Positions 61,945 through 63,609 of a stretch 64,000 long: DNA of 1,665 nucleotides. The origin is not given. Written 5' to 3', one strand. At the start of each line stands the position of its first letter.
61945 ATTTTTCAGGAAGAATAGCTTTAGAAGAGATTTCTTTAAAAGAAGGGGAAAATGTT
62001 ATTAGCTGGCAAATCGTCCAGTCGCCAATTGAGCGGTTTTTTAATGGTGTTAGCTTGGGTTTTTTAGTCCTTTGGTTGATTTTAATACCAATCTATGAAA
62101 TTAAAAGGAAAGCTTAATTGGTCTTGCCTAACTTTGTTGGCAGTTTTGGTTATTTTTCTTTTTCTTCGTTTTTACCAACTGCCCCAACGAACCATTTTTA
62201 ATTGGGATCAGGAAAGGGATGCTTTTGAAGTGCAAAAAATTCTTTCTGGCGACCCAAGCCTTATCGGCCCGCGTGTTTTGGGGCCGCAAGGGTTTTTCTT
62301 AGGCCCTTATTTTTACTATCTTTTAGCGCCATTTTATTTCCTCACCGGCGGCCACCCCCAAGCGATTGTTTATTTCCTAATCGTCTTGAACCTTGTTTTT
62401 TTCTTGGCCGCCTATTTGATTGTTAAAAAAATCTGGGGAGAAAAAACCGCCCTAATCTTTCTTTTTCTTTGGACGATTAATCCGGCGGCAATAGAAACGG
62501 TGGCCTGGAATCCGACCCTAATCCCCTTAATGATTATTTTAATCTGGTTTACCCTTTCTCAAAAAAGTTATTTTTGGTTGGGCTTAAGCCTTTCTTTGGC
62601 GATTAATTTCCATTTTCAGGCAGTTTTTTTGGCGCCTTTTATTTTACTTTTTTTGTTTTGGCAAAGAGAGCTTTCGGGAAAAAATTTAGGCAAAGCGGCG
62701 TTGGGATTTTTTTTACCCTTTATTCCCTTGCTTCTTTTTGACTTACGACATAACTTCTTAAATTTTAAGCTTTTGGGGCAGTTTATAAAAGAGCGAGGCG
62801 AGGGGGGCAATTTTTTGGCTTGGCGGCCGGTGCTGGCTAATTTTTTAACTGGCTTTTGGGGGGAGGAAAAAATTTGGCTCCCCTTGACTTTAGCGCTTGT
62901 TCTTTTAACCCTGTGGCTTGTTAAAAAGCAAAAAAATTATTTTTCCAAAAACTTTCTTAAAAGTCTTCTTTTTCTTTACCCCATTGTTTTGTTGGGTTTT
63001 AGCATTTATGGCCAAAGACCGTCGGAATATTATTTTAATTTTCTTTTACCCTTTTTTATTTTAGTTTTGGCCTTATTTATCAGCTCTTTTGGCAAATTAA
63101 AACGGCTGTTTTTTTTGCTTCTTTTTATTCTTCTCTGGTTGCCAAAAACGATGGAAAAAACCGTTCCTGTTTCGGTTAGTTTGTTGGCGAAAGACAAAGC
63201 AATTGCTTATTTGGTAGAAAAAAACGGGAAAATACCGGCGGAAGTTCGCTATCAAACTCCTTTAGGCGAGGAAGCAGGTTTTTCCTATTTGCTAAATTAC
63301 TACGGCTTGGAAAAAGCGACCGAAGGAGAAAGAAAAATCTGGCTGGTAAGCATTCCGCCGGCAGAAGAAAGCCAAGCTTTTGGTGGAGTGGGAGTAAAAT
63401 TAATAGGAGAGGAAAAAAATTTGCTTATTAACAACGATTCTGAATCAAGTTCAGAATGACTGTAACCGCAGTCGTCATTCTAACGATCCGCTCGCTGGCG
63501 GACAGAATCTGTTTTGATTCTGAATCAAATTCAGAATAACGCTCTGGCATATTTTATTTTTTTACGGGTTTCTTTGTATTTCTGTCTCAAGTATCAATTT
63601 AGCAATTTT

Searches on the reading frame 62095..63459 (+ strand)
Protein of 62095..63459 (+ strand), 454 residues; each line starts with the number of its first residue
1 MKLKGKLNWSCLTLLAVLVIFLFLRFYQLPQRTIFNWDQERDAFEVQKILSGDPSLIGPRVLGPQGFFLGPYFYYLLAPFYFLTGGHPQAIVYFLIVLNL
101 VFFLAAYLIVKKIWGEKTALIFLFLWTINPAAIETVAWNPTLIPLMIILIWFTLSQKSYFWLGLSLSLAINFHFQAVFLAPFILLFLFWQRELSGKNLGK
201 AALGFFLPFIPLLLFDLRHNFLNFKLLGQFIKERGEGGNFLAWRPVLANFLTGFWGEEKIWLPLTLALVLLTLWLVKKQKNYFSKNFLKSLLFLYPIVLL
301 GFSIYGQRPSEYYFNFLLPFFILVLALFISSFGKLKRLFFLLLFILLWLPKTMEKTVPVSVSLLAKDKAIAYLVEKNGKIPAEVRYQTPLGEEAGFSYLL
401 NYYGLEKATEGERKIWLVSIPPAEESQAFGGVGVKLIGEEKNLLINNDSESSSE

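Call 81: find_encoding_contigs(protein=window:62095-63459:+, flank=10000, max_places=1)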
Protein window:62095-63459:+ (454 aa): 5 contigs read that carry it; 1 place shown.
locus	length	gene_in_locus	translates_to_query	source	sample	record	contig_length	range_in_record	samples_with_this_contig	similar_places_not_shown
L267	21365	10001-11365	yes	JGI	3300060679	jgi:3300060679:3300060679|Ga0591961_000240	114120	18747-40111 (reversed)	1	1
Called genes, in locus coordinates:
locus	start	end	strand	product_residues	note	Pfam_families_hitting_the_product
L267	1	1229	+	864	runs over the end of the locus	PF00535:Glycos_transf_2, PF10111:Glyco_tranf_2_2 (faint), PF13641:Glyco_tranf_2_3, PF10131:PTPS_related (faint)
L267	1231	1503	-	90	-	-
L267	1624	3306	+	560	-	PF02366:PMT, PF13231:PMT_2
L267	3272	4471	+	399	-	PF04188:Mannosyl_trans2 (weak)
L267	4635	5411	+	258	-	PF00535:Glycos_transf_2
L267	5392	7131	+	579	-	PF13231:PMT_2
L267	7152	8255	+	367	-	PF13439:Glyco_transf_4, PF13579:Glyco_trans_4_4 (weak), PF00534:Glycos_transf_1, PF13692:Glyco_trans_1_4, PF20706:GT4-conflict (faint)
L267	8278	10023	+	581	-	PF10131:PTPS_related (weak), PF20176:DUF6541 (weak)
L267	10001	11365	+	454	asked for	PF13231:PMT_2 (weak)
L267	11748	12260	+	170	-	-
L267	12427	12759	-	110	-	-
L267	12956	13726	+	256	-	PF00535:Glycos_transf_2, PF10111:Glyco_tranf_2_2 (weak)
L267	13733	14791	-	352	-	PF01933:CofD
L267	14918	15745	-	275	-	PF13847:Methyltransf_31 (faint), PF08241:Methyltransf_11, PF13649:Methyltransf_25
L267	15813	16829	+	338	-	PF00106:adh_short (weak), PF01073:3Beta_HSD, PF01370:Epimerase, PF02719:Polysacc_synt_2, PF04321:RmlD_sub_bind, PF05368:NmrA (weak), PF07993:NAD_binding_4, PF16363:GDP_Man_Dehyd, +1 more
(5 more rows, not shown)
